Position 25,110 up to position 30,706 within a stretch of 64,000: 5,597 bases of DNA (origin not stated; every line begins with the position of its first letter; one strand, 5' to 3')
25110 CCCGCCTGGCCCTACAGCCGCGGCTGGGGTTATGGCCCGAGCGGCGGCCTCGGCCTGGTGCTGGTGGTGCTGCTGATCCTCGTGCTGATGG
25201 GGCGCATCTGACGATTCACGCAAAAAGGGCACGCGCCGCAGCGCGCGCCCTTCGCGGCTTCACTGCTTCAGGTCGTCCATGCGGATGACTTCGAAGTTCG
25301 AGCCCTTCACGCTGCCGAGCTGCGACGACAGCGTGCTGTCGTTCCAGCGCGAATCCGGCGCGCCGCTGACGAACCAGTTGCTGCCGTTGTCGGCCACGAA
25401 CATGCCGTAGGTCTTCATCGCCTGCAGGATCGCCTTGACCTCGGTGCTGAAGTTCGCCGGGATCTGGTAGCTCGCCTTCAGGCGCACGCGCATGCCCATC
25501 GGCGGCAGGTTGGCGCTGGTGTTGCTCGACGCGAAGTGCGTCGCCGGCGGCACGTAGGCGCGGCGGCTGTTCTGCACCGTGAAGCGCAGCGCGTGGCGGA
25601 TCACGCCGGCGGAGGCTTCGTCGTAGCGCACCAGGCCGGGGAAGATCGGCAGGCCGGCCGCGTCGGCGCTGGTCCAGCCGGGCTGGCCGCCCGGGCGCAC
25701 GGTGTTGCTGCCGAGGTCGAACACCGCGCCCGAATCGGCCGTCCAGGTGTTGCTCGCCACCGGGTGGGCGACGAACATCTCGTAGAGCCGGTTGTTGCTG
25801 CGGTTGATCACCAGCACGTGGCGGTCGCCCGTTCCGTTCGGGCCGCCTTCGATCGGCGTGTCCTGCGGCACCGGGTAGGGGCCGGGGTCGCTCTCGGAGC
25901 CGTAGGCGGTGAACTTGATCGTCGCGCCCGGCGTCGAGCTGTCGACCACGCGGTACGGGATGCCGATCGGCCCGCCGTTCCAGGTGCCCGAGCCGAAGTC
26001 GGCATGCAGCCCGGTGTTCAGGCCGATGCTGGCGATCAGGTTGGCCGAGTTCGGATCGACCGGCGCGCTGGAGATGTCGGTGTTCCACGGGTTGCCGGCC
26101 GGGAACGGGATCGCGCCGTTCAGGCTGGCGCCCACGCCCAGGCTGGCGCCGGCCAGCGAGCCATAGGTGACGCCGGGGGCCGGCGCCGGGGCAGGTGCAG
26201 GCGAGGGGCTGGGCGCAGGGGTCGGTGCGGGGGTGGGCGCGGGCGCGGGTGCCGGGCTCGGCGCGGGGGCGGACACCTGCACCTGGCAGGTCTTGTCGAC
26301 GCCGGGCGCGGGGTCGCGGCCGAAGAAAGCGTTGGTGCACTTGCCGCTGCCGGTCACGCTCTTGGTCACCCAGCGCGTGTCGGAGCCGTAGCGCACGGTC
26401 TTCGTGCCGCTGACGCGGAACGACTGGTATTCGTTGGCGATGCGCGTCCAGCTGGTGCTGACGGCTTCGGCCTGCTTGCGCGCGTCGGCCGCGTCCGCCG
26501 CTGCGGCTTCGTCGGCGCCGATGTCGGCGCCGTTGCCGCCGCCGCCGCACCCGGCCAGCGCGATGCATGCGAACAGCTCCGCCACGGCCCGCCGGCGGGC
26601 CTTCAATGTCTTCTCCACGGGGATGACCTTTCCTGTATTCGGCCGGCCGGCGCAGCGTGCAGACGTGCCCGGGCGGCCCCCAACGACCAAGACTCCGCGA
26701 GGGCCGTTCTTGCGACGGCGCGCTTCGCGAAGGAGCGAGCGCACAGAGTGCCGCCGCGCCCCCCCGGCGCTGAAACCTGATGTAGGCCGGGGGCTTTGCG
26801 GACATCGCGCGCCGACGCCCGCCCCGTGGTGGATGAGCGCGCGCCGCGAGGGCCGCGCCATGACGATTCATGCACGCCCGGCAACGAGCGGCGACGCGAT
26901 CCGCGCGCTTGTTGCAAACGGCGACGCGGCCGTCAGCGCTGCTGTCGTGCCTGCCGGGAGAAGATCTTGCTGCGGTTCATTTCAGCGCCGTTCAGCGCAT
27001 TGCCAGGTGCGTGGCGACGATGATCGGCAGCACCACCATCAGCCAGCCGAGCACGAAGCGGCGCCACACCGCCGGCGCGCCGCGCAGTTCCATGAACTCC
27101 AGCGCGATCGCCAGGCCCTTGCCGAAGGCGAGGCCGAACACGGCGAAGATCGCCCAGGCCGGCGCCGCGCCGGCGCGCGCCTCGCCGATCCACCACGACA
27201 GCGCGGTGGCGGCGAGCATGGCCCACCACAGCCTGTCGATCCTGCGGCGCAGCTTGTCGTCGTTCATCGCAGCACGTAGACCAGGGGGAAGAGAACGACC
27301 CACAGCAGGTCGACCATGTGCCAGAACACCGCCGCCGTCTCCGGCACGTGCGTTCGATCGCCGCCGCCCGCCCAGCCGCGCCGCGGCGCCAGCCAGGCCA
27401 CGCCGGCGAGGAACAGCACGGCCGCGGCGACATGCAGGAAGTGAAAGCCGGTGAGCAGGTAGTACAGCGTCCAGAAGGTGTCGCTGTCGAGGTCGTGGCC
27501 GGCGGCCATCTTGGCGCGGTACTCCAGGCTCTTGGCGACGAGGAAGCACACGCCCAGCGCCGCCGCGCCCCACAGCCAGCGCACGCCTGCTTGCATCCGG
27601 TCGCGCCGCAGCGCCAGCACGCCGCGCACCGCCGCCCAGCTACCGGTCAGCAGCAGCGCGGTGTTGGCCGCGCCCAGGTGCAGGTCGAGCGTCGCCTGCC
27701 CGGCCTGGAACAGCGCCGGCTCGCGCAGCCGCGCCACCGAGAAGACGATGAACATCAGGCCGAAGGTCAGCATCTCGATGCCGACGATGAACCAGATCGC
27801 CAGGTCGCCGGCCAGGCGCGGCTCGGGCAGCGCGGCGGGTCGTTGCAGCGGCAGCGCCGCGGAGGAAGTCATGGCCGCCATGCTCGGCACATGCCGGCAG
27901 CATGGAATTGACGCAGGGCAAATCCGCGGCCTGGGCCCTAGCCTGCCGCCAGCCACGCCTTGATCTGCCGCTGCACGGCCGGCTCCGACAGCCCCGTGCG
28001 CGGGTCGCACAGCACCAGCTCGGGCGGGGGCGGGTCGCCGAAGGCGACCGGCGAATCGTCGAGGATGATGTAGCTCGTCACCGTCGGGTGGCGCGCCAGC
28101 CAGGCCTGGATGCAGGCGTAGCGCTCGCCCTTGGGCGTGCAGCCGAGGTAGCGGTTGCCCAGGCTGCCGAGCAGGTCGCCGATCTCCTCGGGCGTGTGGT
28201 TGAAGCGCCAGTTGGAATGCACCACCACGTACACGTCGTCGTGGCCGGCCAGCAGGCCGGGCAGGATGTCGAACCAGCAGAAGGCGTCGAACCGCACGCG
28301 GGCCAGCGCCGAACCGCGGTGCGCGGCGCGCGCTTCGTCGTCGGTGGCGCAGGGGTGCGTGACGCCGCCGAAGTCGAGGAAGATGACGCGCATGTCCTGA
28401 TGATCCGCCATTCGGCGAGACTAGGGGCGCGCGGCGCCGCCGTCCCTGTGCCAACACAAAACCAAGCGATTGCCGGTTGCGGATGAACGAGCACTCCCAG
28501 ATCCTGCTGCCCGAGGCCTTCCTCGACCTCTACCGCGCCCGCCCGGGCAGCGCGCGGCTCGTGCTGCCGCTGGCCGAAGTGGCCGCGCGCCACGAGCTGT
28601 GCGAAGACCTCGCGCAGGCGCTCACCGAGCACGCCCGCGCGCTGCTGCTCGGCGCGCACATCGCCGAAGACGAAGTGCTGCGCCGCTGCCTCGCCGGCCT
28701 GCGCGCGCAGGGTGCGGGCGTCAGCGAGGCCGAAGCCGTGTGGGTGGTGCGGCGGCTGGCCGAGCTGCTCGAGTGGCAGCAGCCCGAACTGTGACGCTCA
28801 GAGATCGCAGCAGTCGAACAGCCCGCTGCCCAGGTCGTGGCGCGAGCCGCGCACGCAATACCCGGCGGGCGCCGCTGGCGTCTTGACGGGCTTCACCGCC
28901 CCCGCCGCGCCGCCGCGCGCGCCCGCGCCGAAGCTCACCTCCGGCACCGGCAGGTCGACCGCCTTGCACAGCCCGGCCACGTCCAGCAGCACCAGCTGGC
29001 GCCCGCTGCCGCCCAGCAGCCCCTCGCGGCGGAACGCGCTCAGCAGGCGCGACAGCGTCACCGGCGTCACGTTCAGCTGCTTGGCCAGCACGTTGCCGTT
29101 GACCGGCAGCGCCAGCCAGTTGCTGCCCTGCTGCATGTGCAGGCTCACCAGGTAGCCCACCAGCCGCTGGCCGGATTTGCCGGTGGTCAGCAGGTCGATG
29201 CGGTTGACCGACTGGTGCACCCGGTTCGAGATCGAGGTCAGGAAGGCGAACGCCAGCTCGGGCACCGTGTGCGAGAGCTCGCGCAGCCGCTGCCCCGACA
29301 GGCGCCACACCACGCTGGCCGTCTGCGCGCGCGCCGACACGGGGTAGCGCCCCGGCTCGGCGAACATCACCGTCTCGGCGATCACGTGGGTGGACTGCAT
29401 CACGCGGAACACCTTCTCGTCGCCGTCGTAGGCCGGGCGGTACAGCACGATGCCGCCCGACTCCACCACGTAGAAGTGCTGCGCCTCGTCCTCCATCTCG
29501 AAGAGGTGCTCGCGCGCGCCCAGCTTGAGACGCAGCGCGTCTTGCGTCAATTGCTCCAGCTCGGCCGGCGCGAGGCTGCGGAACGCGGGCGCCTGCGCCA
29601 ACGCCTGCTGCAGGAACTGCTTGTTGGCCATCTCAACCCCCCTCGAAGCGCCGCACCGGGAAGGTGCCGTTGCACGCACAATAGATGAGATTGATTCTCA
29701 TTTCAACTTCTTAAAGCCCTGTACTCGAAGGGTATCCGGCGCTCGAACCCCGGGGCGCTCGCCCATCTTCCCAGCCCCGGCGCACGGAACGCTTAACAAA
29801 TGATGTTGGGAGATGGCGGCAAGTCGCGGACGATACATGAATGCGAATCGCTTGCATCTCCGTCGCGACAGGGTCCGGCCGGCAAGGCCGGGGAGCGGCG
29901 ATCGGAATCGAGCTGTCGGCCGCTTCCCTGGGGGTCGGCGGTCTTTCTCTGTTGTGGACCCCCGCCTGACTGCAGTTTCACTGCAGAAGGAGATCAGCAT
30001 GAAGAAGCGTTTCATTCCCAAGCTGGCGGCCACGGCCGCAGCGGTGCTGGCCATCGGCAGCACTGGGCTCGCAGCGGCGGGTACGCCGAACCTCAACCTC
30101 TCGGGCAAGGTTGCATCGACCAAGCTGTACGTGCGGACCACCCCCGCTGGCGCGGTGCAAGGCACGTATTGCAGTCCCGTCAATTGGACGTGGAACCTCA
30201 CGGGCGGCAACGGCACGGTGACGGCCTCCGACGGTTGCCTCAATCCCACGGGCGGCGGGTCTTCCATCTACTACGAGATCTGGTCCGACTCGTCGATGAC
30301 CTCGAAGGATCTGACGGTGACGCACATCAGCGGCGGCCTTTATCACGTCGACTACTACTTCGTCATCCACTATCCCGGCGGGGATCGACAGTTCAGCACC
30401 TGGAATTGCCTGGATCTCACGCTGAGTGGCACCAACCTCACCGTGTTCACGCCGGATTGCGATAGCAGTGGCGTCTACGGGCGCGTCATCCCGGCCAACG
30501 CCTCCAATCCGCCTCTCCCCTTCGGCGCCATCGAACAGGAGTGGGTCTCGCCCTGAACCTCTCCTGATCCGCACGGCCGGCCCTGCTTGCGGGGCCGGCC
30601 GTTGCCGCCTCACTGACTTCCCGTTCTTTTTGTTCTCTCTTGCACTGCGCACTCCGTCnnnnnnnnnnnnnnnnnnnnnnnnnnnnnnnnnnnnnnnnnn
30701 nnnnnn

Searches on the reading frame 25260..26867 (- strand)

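Call 11: search_protein_families(library=pfam, proteins=[window:25260-26867:-], max_evalue=0.001)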
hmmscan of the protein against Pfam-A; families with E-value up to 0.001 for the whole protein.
window:25260-26867:- (535 aa): 0 families

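Call 80: search_protein_families(library=ncbifam, proteins=[window:25260-26867:-], max_evalue=0.001)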
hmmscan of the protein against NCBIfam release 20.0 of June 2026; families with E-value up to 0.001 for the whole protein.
window:25260-26867:- (535 aa): 1 family
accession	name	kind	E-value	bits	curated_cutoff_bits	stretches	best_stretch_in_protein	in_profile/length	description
NF037973.1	metallo_SslE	exception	0.00084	16.8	3000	1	198-251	55-109/1519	lipoprotein metalloprotease SslE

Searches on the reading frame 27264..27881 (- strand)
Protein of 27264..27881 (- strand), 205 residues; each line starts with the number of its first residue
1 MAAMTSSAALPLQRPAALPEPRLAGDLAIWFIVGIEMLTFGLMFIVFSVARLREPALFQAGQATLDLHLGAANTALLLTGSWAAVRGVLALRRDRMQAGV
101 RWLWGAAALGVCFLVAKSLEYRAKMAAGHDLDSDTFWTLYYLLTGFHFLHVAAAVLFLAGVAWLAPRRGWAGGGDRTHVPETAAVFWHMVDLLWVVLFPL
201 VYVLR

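Call 11: search_protein_families(library=pfam, proteins=[window:27264-27881:-], max_evalue=0.001)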
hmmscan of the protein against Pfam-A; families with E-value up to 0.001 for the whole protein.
window:27264-27881:- (205 aa): 1 family
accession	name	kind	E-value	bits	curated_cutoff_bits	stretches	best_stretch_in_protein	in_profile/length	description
PF00510.24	COX3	-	1e-10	42.4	23.8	1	68-203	125-255/258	Cytochrome c oxidase subunit III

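Call 23: search_protein_families(library=ncbifam, proteins=[window:27264-27881:-], max_evalue=0.01)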
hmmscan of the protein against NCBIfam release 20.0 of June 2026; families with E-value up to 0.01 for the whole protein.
window:27264-27881:- (205 aa): 4 families
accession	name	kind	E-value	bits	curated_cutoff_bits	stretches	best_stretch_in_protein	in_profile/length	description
NF050119.1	aa3_CtaE_Actin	exception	2.7e-25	89.7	190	1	33-205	19-190/190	aa3-type cytochrome oxidase subunit III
TIGR02842.1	CyoC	equivalog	2.4e-19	70.4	223.75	1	28-204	4-177/180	cytochrome o ubiquinol oxidase subunit III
TIGR02897.1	QoxC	equivalog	2.2e-15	57.3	239.9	1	27-204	12-187/190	cytochrome aa3 quinol oxidase subunit III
NF007944.0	PRK10663.1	equivalog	3e-14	53.3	340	1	29-204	29-201/204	cytochrome o ubiquinol oxidase subunit III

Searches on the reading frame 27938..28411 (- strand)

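Call 10: search_protein_families(library=pfam, proteins=[window:27938-28411:-], max_evalue=0.001)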
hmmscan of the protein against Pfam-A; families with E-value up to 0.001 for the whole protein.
window:27938-28411:- (157 aa): 1 family
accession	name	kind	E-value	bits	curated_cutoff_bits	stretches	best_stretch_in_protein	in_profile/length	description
PF18143.6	HAD_SAK_2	-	5.3e-21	75.9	27.5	1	9-146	1-139/139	HAD domain in Swiss Army Knife RNA repair proteins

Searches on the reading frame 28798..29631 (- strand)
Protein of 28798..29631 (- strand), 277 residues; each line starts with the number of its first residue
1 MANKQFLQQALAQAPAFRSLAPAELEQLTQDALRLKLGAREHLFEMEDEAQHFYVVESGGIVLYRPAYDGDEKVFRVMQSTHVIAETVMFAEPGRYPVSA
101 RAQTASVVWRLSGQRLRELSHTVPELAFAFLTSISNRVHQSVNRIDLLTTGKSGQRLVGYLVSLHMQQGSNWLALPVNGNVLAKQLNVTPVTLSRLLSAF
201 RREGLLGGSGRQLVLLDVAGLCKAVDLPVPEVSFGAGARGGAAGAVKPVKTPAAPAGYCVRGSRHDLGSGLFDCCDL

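Call 10: search_protein_families(library=pfam, proteins=[window:28798-29631:-], max_evalue=0.001)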
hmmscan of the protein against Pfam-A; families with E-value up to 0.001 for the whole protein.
window:28798-29631:- (277 aa): 2 families
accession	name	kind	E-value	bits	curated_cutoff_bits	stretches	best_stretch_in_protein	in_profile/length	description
PF00027.35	cNMP_binding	-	1.9e-14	53.9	27.5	1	36-119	3-85/89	Cyclic nucleotide-binding domain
PF13545.12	HTH_Crp_2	-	2.2e-13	50.4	27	1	155-223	1-69/70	Crp-like helix-turn-helix domain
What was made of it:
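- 28798..29631 (-): Crp/Fnr-family regulator of the cassette. It has no N-terminal FNR Cys cluster. Pfam cNMP_binding and HTH_Crp_2 (call 10).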

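Call 23: search_protein_families(library=ncbifam, proteins=[window:28798-29631:-], max_evalue=0.01)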
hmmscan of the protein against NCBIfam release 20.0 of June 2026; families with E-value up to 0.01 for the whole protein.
window:28798-29631:- (277 aa): 10 families
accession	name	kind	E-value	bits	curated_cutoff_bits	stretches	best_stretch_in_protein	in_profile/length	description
NF006901.0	PRK09392.1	equivalog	1.4e-18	67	211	1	9-217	7-213/236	transcriptional activator FtrB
NF008365.0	PRK11161.1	subfamily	1e-10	41.3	228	1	20-223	34-241/250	fumarate/nitrate reduction transcriptional regulator Fnr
NF050806.1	TransRegFixKCaul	equivalog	1.8e-10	40.4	300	1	29-223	20-212/215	transcriptional regulator FixK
NF008732.0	PRK11753.1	equivalog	6e-10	38.9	266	1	22-167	13-158/214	cAMP-activated global transcriptional regulator CRP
NF050815.1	TransActFtrBCaul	equivalog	1.7e-08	34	300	1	13-204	13-203/251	transcriptional activator FtrB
NF041163.2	encap_f2b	equivalog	4.8e-08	32.6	400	1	5-143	67-205/450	family 2B encapsulin nanocompartment shell protein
NF053664.1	TransRegPtrACyano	equivalog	1.9e-05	24.1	300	1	116-215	86-190/196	Crp/Fnr family transcriptional regulator PtrA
TIGR03697.1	NtcA_cyano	equivalog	0.00045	20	244.95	1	44-217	5-184/193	global nitrogen regulator NtcA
NF052518.1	TransRegLdrP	equivalog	0.00072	19.6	300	1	39-223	6-186/195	transcriptional regulator LdrP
NF045989.1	TransRegFnrLRhodb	equivalog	0.0043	16.3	300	1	165-221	174-231/245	transcriptional regulator FnrL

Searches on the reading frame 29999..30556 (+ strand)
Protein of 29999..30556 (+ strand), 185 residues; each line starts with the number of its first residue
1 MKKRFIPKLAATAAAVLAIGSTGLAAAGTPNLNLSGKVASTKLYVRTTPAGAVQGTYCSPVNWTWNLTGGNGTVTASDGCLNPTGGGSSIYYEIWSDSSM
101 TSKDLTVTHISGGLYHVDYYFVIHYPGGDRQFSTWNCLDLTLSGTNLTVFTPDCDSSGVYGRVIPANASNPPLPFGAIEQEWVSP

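Call 3: search_protein_families(library=ncbifam, proteins=[window:29999-30556:+], max_evalue=1)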
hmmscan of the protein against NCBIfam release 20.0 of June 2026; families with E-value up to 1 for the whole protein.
window:29999-30556:+ (185 aa): 0 families

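Call 4: search_protein_families(library=pfam, proteins=[window:29999-30556:+], max_evalue=1)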
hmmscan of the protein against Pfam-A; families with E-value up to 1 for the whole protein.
window:29999-30556:+ (185 aa): 0 families
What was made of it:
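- On Bacterial TSP3 repeat (PF18884): The 445 has no hit, only weak EF-hand matches (call 4).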
